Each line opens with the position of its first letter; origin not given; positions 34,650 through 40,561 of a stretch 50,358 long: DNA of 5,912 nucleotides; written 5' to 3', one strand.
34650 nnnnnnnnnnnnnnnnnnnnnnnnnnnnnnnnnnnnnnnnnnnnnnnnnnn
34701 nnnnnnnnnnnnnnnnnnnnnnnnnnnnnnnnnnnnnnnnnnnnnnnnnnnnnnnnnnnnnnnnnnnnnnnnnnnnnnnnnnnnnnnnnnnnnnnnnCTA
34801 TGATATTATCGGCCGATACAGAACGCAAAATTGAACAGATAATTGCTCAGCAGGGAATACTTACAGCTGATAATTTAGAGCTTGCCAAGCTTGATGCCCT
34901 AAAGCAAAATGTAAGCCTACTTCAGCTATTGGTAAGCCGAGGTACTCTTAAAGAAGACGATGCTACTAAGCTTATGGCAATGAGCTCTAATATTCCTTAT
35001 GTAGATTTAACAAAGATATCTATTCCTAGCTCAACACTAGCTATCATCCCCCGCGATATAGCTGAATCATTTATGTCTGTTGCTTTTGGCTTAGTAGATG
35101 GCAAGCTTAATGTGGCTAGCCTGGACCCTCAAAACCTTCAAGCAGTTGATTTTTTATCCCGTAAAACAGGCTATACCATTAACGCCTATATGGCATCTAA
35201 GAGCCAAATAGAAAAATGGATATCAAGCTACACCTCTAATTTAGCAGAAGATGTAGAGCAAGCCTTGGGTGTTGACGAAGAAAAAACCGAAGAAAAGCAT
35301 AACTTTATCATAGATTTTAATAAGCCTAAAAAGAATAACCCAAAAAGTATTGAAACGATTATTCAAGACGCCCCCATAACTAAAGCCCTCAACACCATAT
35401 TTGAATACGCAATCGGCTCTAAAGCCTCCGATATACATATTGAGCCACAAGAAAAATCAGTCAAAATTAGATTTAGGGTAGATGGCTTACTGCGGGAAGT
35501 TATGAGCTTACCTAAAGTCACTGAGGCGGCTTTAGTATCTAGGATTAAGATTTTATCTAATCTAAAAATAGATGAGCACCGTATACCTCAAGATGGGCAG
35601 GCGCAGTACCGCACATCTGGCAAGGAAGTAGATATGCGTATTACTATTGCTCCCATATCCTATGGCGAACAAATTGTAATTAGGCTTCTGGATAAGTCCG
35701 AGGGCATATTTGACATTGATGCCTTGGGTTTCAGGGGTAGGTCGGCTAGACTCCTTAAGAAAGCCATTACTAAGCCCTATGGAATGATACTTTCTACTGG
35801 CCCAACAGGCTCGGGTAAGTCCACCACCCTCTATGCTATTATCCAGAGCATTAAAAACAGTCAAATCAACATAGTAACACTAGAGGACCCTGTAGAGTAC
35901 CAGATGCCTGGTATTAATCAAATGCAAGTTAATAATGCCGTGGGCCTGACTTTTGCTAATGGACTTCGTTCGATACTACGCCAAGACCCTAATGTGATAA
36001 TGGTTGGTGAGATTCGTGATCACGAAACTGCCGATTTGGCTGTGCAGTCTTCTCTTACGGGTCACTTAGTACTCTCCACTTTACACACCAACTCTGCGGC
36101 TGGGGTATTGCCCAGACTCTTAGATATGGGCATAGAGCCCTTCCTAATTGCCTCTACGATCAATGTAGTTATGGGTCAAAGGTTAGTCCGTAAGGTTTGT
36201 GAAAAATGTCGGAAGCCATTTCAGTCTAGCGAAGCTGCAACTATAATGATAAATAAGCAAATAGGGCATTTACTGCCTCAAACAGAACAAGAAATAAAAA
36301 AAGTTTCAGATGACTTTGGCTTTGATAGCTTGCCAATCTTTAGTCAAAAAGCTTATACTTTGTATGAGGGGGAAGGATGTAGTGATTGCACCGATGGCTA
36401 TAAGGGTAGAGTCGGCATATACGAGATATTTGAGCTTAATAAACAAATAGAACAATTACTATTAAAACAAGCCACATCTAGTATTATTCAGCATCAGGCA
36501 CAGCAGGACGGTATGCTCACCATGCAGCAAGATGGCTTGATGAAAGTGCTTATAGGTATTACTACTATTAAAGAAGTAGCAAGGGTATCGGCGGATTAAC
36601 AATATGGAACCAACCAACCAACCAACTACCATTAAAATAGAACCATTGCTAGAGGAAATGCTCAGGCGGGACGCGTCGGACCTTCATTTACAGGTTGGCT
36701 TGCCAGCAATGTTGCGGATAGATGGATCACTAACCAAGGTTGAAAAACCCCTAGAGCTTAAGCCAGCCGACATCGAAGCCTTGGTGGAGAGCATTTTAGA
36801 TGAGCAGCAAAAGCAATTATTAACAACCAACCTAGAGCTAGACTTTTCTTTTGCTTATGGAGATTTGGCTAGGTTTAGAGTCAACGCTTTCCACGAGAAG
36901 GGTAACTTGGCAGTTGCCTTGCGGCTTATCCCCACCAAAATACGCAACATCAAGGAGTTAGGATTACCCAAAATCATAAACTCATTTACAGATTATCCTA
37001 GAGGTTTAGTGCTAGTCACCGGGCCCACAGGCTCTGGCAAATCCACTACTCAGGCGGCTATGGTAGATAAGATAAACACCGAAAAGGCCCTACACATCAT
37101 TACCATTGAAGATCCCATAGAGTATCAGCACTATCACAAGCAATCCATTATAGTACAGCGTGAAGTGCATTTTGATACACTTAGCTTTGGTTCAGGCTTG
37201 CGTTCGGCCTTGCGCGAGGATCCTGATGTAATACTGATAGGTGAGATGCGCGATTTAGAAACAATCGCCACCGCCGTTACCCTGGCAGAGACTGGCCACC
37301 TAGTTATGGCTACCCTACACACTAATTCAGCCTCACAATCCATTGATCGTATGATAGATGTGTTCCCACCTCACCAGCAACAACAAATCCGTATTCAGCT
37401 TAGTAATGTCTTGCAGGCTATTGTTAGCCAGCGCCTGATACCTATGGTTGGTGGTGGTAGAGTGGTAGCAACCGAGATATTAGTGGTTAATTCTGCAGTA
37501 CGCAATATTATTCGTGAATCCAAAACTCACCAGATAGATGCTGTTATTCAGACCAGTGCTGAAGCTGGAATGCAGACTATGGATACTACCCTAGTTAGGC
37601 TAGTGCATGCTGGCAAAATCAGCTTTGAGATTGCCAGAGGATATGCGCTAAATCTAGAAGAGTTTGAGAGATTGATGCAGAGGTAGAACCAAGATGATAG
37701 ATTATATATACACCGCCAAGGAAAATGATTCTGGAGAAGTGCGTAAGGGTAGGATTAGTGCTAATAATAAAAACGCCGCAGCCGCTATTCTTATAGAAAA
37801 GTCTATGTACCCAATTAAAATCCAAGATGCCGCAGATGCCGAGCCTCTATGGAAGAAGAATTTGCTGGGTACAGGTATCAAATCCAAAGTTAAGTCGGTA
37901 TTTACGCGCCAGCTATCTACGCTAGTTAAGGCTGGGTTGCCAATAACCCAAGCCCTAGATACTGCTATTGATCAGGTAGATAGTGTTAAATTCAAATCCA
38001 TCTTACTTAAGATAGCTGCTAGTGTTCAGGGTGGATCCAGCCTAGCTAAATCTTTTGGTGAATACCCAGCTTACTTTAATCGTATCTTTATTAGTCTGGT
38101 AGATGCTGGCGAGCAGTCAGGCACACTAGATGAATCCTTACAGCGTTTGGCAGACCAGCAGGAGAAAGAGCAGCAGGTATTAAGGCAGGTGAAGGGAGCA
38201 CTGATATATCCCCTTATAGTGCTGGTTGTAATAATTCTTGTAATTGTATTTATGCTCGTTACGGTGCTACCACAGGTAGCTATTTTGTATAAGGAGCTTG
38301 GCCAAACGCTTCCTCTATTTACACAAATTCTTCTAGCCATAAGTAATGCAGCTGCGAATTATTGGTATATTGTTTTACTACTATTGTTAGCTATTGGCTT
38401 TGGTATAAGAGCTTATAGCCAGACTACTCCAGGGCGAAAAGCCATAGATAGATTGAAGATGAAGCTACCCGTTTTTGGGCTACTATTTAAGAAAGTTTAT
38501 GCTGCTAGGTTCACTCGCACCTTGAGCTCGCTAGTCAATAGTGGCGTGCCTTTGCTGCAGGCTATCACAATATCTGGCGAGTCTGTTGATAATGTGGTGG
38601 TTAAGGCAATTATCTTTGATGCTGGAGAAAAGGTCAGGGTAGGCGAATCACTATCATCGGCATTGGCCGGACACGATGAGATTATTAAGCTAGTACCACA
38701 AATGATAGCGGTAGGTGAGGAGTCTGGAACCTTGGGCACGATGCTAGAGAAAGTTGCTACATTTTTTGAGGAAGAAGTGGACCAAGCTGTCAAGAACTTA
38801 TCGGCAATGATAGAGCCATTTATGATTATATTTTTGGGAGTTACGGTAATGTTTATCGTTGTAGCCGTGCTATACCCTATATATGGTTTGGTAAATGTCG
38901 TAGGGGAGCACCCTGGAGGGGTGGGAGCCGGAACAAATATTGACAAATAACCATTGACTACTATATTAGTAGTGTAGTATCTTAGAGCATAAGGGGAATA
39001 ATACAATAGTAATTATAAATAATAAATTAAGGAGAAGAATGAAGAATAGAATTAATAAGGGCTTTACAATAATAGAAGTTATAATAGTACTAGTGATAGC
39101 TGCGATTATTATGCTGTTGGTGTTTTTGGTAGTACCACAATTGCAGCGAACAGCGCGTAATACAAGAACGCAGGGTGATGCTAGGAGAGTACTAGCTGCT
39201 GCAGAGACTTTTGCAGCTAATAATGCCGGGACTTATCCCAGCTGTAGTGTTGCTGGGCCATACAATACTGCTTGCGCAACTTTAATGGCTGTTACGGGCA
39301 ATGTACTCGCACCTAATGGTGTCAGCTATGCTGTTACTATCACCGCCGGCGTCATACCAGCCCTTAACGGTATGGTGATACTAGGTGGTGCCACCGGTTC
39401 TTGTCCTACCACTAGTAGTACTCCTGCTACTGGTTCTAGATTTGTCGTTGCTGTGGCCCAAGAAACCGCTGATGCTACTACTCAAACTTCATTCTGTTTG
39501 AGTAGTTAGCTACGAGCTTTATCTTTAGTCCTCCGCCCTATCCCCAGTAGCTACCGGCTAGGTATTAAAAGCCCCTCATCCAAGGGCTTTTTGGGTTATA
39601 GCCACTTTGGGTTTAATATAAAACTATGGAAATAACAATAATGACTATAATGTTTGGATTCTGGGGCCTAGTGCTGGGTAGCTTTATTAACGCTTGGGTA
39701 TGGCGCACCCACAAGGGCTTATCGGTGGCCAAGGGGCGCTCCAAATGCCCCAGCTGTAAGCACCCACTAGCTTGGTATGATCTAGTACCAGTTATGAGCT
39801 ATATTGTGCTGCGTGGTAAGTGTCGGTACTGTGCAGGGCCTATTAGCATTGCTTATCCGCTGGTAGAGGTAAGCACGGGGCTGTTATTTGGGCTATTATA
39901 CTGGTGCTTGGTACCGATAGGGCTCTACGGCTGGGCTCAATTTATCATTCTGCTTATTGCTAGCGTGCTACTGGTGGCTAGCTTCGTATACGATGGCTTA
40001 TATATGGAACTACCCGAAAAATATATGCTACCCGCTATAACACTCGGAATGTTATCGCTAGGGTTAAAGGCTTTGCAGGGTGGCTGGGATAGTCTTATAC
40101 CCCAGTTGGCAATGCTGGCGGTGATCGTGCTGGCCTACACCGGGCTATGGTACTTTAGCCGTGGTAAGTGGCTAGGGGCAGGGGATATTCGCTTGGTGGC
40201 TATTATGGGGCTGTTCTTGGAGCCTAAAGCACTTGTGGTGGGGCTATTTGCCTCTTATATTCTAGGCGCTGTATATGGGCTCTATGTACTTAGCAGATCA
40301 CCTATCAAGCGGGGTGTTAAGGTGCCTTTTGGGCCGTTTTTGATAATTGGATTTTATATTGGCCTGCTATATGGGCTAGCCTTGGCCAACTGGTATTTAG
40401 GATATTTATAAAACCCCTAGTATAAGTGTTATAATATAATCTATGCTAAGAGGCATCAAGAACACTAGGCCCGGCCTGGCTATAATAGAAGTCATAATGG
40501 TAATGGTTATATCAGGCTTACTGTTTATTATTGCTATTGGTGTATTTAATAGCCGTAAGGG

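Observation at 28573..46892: The entire type IV pilus locus is bracketed by two 3.4-kb near-identical direct repeats (A-B-A architecture)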

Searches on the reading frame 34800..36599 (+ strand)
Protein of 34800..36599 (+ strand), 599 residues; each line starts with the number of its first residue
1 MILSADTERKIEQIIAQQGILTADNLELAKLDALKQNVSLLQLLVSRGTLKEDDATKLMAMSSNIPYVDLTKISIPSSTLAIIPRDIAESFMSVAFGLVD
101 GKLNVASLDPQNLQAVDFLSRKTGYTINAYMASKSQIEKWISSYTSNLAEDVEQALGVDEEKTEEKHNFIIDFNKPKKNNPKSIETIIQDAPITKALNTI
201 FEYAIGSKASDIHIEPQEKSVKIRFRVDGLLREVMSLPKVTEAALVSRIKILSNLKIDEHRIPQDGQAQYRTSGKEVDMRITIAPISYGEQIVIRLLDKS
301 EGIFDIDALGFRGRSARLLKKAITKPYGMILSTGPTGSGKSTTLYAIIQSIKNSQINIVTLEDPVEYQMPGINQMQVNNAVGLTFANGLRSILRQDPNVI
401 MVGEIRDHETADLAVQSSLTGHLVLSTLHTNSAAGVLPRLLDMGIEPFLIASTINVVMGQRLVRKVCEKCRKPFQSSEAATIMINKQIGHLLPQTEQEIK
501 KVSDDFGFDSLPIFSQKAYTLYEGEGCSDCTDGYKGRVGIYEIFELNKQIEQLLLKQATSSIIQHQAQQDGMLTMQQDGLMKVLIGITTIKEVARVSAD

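Call 14: search_protein_families(library=pfam, proteins=[window:34800-36599:+], max_evalue=0.01)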
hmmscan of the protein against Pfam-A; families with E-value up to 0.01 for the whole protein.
window:34800-36599:+ (599 aa): 5 families
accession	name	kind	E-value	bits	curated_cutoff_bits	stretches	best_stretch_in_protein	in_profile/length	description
PF00437.27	T2SSE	-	1.6e-130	435.5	24.9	1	189-595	4-370/370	Type II/IV secretion system protein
PF05157.20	MshEN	-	2.5e-14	53.4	23.1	1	64-147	2-86/90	MshEN domain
PF13173.12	AAA_14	-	0.00079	19.9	27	1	330-436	5-102/129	AAA domain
PF13555.12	AAA_29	-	0.0054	16.9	27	0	326-348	21-43/61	P-loop containing region of AAA domain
PF25199.1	nSTAND_NTPase5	-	0.0075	16.5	34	0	321-364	35-79/145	Novel STAND NTPase 5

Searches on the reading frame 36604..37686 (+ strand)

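Call 14: search_protein_families(library=pfam, proteins=[window:36604-37686:+], max_evalue=0.01)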
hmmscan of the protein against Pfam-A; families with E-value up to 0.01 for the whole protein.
window:36604-37686:+ (360 aa): 7 families
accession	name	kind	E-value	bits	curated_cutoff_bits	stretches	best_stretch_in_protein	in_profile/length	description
PF00437.27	T2SSE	-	1.6e-50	172.3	24.9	1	6-280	6-279/370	Type II/IV secretion system protein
PF01935.23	DUF87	-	0.00082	20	23.2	1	137-178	27-68/220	Helicase HerA, central domain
PF13401.12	AAA_22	-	0.002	18.9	27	1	132-169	4-33/130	AAA domain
PF13555.12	AAA_29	-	0.0021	18.2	27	1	132-149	21-38/61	P-loop containing region of AAA domain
PF13191.12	AAA_16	-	0.0042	18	32.6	1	132-167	24-55/167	AAA ATPase domain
PF13476.12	AAA_23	-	0.0074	17.4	27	0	128-150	17-36/201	AAA domain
PF03266.21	NTPase_1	-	0.0091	16.3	23.9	0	136-159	2-25/168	NTPase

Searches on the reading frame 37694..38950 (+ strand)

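Call 14: search_protein_families(library=pfam, proteins=[window:37694-38950:+], max_evalue=0.01)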
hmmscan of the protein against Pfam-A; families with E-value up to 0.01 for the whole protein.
window:37694-38950:+ (418 aa): 2 families
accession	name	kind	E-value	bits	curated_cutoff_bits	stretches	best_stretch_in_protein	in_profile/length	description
PF00482.28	T2SSF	-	1.9e-64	215.7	25.2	2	70-193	1-125/125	Type II secretion system (T2SS), protein F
PF10192.15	GPR180-TMEM145_TM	-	0.0032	17.5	23.7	1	166-243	21-97/224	GPR180/TMEM145, transmembrane domain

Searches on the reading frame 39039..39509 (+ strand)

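Call 14: search_protein_families(library=pfam, proteins=[window:39039-39509:+], max_evalue=0.01)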
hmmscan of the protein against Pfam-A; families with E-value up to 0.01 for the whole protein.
window:39039-39509:+ (156 aa): 1 family
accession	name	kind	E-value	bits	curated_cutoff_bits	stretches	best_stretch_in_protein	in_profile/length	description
PF07963.17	N_methyl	-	6.4e-07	29.1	21.2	1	4-29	2-27/27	Prokaryotic N-terminal methylation motif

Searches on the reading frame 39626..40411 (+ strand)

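Call 14: search_protein_families(library=pfam, proteins=[window:39626-40411:+], max_evalue=0.01)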
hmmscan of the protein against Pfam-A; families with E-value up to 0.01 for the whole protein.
window:39626-40411:+ (261 aa): 2 families
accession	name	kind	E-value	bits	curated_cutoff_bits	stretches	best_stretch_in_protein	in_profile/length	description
PF06750.18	A24_N_bact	-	9.4e-31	106.2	23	1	13-94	2-83/84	Bacterial Peptidase A24 N-terminal domain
PF01478.23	Peptidase_A24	-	6.6e-12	46.2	26.5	1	111-219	2-104/104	Type IV leader peptidase family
